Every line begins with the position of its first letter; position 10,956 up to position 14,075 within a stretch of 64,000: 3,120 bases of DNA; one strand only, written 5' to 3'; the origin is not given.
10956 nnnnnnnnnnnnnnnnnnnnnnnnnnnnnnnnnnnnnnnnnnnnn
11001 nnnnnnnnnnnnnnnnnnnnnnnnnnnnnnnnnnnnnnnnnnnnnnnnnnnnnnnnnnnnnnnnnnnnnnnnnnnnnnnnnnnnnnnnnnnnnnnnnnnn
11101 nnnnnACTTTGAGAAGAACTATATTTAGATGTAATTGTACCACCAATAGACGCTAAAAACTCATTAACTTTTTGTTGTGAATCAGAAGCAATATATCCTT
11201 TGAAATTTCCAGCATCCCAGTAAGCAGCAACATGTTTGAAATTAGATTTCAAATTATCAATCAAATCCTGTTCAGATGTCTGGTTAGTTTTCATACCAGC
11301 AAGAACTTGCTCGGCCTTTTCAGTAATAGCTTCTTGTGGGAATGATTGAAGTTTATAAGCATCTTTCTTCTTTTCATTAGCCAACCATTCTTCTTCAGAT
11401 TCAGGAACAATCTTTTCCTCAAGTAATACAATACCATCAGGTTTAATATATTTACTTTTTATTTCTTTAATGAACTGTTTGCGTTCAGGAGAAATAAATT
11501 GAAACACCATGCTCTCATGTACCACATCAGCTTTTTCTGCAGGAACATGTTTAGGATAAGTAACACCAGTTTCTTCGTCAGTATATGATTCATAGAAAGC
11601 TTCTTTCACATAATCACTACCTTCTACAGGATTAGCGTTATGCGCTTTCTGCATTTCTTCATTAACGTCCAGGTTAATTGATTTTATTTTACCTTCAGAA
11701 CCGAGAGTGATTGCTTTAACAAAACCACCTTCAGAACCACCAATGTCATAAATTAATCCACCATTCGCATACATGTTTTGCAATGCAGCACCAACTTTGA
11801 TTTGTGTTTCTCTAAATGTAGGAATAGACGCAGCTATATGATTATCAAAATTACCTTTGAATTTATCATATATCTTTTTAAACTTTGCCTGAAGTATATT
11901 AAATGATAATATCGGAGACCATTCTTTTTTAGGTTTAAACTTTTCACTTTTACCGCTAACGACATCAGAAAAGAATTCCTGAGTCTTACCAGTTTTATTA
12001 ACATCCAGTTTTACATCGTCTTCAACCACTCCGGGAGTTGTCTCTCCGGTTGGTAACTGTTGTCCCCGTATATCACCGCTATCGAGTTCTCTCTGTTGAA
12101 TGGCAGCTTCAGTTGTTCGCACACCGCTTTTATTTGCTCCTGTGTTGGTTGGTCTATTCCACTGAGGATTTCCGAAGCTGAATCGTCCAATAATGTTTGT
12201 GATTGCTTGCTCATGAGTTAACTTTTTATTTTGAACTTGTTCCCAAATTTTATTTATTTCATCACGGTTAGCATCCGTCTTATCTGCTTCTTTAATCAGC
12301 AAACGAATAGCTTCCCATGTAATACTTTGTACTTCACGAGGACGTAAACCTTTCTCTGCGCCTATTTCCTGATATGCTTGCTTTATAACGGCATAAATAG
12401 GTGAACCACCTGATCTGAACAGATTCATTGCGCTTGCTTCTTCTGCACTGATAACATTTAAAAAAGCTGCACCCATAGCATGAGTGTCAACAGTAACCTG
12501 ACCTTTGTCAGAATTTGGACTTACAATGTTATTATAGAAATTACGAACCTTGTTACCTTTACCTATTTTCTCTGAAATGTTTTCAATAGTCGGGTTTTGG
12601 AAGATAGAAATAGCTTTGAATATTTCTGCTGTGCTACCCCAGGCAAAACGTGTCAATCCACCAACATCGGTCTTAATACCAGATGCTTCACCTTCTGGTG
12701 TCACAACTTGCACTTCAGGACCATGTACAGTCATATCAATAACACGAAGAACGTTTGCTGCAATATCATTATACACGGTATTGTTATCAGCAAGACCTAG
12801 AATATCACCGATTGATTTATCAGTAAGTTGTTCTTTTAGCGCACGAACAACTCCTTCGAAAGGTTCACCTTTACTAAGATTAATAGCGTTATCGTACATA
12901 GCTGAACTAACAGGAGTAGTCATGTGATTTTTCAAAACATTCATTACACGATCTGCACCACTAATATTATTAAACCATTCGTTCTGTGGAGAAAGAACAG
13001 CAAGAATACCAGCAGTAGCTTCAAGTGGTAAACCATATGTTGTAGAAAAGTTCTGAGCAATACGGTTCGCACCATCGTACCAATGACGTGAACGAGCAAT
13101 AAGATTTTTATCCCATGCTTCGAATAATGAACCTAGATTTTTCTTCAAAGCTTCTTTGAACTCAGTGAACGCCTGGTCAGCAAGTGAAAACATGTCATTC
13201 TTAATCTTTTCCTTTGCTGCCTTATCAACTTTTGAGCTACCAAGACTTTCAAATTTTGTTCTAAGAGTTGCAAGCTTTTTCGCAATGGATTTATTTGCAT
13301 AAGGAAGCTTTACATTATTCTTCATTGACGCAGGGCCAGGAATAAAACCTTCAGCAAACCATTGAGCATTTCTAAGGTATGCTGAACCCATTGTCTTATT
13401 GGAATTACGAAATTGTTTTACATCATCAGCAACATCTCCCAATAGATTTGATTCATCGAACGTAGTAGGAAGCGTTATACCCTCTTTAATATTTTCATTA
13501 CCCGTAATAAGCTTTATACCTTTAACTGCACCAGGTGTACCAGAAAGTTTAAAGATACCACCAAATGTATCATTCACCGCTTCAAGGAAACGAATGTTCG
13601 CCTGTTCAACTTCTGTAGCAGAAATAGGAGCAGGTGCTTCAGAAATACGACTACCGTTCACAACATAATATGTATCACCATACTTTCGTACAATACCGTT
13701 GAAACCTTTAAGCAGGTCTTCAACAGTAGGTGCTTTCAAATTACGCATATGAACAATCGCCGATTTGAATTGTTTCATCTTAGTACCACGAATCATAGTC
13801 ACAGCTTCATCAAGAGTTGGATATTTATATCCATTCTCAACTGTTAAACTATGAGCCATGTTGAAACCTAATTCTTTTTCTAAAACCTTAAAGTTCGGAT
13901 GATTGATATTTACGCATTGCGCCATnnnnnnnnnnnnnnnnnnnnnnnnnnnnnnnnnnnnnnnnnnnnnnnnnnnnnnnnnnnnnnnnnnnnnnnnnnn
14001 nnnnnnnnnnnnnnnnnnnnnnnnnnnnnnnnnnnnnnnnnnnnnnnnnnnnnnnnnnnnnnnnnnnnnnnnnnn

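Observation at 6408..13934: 2508-aa polyvalent-type virion protein combining methyltransferase-like and HExxH zincin-like modules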

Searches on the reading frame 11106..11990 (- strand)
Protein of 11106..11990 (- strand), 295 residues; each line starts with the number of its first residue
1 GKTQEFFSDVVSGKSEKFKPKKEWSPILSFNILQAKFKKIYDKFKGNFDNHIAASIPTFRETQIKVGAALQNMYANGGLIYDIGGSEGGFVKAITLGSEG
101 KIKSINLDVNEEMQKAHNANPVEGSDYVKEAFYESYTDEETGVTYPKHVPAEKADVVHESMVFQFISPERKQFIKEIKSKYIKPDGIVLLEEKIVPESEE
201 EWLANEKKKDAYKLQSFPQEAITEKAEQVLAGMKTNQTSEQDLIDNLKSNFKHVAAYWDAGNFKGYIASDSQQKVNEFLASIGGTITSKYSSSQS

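Call 46: search_protein_families(library=pfam, proteins=[window:11106-11990:-], max_evalue=10)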
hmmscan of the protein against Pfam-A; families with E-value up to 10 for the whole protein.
window:11106-11990:- (295 aa): 1 family
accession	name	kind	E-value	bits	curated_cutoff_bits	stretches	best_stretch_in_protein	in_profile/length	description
PF00891.24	Methyltransf_2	-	0.0027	17.5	22.3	1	78-206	64-180/210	O-methyltransferase domain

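Call 89: search_solved_structures(query=A5, max_evalue=1, show_alignments=2)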
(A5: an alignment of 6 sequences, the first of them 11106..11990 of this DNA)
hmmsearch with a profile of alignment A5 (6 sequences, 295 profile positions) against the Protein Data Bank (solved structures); distinct sequences matched with E-value up to 1: 5.
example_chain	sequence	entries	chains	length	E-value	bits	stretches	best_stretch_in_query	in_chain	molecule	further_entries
4iwn_A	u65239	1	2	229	5e-05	25.9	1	49-271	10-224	tRNA (cmo5U34)-methyltransferase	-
4gek_A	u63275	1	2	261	6.5e-05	25.6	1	49-271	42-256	tRNA (cmo5U34)-methyltransferase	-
1im8_A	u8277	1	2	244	8.1e-05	25.3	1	49-269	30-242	YecO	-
3dtn_A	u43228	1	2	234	0.065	15.7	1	37-224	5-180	Putative Methyltransferase MM_2633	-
3dli_A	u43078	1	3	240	0.5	12.8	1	78-129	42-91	methyltransferase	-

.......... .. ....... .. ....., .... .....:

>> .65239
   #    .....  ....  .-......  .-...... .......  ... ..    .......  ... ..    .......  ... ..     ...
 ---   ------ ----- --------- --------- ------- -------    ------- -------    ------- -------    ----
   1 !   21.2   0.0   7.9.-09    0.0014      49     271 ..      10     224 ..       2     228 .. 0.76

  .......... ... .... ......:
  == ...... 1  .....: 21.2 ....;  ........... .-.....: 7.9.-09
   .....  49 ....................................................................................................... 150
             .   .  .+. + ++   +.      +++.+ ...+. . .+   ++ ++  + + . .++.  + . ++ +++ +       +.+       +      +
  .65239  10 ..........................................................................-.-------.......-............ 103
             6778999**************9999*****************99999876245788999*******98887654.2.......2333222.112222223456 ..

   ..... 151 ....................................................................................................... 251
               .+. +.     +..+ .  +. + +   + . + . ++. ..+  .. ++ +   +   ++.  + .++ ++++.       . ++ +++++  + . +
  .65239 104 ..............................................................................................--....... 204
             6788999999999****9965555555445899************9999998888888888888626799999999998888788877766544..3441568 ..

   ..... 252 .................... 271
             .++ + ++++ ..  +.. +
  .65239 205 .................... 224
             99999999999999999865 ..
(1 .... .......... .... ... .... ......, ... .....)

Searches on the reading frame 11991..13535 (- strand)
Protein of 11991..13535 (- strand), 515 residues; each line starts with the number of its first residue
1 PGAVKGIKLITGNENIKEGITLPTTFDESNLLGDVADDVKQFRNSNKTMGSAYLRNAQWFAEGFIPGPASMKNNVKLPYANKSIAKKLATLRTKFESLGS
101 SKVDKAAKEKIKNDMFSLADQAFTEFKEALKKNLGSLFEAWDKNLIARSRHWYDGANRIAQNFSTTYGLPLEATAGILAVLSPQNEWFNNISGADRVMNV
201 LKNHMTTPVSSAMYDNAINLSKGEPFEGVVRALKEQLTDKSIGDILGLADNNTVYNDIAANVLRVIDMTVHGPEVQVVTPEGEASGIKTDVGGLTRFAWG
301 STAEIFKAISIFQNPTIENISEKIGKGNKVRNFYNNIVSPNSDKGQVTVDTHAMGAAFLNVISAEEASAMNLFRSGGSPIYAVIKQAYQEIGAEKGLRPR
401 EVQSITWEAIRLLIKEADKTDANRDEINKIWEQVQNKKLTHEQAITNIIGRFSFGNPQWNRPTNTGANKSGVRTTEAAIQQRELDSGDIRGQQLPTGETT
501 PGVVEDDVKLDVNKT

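Call 39: search_dna_similar(query=window:11991-13535:-, collection=phages, mode=protein, max_rows=25, rows=spread)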
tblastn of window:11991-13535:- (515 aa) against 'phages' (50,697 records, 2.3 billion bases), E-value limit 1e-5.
Records with a match: 3; places in all: 3; records where one place covers at least 80% of the query: 0.
Best place of each record, by identity: <60% 3.
By first word of the organism name: Phage 1; Rhodobacteraceae 1; Roseobacter 1.
By host as written in the record: - 2; Rhodobacteraceae bacterium FZCC0089 1.
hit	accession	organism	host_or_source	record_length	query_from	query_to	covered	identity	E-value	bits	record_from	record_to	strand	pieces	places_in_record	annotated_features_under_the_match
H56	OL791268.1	Phage zth2-2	-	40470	126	479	69%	34.2%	6e-48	184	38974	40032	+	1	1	record has no annotation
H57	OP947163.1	Rhodobacteraceae phage LS06-2018-MD07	-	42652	84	444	70%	33.0%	7e-40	160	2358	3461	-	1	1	methyltransferase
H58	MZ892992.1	Roseobacter phage CRP-738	Rhodobacteraceae bacterium FZCC0089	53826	130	459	64%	29.7%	1e-24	114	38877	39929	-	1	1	hypothetical protein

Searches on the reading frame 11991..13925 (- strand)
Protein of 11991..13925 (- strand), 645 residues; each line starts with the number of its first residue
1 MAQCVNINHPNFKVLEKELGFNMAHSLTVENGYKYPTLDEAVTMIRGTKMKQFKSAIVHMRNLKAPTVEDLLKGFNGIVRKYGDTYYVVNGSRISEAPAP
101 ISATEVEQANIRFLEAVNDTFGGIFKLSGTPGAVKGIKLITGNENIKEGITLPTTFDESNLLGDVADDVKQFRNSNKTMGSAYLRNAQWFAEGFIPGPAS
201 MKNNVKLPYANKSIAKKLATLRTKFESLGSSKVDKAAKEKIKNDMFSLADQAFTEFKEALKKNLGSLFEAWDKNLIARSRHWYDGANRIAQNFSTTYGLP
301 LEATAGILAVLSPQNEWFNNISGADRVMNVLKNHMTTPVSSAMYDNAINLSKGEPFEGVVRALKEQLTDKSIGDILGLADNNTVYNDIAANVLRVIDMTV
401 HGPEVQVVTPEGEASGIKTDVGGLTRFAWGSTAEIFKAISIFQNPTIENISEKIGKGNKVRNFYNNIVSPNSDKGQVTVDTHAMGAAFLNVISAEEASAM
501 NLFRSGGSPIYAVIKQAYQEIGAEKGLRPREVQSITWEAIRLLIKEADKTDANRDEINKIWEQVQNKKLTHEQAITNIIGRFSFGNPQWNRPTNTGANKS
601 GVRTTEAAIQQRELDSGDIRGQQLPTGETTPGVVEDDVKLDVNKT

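Call 81: predict_structure(alignment_id=A4)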
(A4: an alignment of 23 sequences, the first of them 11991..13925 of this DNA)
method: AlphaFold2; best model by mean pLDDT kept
length: 645 residues; sequences in the alignment: 23
mean_pLDDT: 77.2   pTM: 0.69
mean pLDDT of the five models: 77.2, 76.7, 74.9, 74.2, 73.2
residues with pLDDT >= 90: 281; 70-90: 173; 50-70: 96; < 50: 95
segments of 3 or more residues with pLDDT < 50: 60-62, 90-96, 120-122, 133-155, 593-645
pLDDT, mean of each block of 10 residues (from residue 1): 78 82 77 83 66 54 53 61 52 46 64 59 53 39 33 49 68 89 95 87 88 97 97 96 97 98 97 92 92 87 95 84 95 94 92 86 93 87 85 93 85 80 76 93 93 85 90 81 94 85 77 94 93 94 90 94 97 97 89 40 31 28 25 25 26
secondary structure, 60 per line:
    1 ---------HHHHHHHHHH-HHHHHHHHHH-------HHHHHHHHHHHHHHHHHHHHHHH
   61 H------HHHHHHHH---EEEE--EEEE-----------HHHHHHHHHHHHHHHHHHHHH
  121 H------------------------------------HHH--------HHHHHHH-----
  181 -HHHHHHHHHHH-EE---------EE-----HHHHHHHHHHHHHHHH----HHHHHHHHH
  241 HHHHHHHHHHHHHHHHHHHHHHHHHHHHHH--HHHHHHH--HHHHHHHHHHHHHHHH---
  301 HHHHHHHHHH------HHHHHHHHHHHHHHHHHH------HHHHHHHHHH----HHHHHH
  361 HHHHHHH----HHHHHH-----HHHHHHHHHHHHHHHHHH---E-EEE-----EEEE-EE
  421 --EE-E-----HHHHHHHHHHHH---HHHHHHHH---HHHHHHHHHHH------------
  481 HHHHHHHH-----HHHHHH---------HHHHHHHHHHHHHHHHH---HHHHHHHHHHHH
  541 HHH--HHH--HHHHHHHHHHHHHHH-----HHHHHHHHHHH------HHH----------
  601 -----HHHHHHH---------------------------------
elements in order: H10-19 H21-30 H38-61 H68-75 E79-82 E85-88 H100-121 H169-175 H182-192 H212-227 H232-270 H273-279 H282-297 H301-310 H317-334 H341-350 H355-367 H372-377 H383-400 E406-408 E414-417 H432-443 H447-454 H458-468 H481-488 H494-499 H509-525 H529-543 H551-565 H571-581 H606-612

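Call 106: search_solved_structures(query=A4, max_evalue=10, show_alignments=4)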
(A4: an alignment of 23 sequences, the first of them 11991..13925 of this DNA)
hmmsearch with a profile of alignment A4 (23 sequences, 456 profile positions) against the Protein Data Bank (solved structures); distinct sequences matched with E-value up to 10: 0.

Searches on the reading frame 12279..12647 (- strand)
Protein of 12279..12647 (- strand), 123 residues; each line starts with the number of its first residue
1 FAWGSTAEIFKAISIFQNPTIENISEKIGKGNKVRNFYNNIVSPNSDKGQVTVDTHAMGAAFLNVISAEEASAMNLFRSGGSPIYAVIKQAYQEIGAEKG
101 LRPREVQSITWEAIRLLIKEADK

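Call 112: search_protein_families(library=pfam, max_evalue=10, proteins=[window:12279-12647:-])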
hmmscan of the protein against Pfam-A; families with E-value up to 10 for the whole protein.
seq(123 aa): 1 family
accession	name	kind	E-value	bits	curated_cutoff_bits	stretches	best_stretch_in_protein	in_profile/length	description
PF23802.1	DUF7178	-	4.9e-16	59.7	27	1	9-115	96-190/193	Family of unknown function (DUF7178)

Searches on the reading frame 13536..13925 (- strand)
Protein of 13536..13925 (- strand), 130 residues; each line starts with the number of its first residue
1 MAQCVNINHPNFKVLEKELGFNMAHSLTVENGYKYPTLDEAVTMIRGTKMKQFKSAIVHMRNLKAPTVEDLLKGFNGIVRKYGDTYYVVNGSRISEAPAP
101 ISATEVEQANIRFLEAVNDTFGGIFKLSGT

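Call 46: search_protein_families(library=pfam, proteins=[window:13536-13925:-], max_evalue=10)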
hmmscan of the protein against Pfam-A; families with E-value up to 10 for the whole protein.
window:13536-13925:- (130 aa): 1 family
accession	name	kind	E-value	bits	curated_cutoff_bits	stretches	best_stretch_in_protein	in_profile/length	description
PF21540.3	Choline_bind_4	-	3.3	8.2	27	1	74-91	1-18/21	Choline-binding repeat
